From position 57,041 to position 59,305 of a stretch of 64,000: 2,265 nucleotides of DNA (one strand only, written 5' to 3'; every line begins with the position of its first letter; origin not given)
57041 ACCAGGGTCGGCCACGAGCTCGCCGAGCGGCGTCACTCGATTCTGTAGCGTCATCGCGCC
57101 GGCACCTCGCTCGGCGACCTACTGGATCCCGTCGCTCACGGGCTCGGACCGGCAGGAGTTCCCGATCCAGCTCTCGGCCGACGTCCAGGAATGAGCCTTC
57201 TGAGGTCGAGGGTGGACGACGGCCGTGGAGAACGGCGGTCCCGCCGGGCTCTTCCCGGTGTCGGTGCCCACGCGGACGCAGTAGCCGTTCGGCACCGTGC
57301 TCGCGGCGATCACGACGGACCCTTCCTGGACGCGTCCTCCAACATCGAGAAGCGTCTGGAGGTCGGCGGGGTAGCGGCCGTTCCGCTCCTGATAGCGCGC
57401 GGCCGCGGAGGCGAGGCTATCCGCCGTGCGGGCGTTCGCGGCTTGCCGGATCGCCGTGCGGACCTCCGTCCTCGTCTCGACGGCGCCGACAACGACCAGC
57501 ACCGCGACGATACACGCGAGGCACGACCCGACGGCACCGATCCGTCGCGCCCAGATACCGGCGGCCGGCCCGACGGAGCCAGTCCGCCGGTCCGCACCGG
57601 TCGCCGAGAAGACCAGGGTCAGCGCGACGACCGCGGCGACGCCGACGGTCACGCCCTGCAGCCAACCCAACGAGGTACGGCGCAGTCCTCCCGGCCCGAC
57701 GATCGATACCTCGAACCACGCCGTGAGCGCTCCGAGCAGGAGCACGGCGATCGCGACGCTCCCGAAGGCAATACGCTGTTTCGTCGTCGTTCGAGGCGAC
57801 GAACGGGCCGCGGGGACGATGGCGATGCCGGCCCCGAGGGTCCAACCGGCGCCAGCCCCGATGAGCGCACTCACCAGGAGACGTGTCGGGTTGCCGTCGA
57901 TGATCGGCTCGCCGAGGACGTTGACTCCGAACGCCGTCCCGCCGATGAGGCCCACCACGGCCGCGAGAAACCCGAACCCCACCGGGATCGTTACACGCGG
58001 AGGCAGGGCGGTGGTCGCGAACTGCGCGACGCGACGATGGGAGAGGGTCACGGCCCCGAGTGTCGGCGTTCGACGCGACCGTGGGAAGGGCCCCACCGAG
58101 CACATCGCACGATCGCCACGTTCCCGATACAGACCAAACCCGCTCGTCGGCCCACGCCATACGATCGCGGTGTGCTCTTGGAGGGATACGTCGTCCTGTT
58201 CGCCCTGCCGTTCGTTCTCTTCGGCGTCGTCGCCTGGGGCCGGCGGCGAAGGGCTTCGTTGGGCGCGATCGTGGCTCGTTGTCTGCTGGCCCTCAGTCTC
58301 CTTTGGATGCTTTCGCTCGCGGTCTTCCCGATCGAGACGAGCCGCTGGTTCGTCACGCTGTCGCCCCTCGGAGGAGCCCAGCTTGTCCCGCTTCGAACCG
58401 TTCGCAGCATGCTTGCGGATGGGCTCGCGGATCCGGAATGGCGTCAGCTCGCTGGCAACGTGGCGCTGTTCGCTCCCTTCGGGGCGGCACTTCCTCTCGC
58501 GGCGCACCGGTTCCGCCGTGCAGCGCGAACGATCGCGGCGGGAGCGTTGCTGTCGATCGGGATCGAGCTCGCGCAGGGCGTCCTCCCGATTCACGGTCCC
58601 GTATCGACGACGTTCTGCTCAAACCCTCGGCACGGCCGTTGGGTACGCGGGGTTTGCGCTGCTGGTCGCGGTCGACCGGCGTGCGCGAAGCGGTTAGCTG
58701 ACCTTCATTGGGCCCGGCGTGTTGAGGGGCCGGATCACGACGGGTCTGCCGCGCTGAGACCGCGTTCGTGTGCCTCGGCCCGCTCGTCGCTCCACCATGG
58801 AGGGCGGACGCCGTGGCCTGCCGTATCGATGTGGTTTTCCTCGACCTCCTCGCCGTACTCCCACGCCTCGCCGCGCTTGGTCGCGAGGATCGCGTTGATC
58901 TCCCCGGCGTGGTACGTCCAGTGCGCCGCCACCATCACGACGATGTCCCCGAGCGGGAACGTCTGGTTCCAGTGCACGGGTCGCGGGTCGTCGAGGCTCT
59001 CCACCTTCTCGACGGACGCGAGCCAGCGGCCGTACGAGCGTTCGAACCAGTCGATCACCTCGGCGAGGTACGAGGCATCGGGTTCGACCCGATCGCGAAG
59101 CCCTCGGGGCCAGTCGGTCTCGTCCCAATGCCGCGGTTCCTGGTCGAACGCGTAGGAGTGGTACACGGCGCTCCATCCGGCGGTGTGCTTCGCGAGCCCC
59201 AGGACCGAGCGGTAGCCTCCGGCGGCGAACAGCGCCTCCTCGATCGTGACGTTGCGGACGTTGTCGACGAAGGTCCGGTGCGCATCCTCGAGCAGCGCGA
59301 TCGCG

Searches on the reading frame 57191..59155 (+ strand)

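Call 55: search_protein_families(library=pfam, proteins=[window:57191-59155:+])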
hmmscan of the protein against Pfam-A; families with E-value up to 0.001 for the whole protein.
window:57191-59155:+ (654 aa): 1 family
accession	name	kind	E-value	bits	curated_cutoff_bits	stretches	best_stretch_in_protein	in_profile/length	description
PF04892.17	VanZ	-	3.9e-10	40.9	30.1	1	370-466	5-99/126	VanZ like family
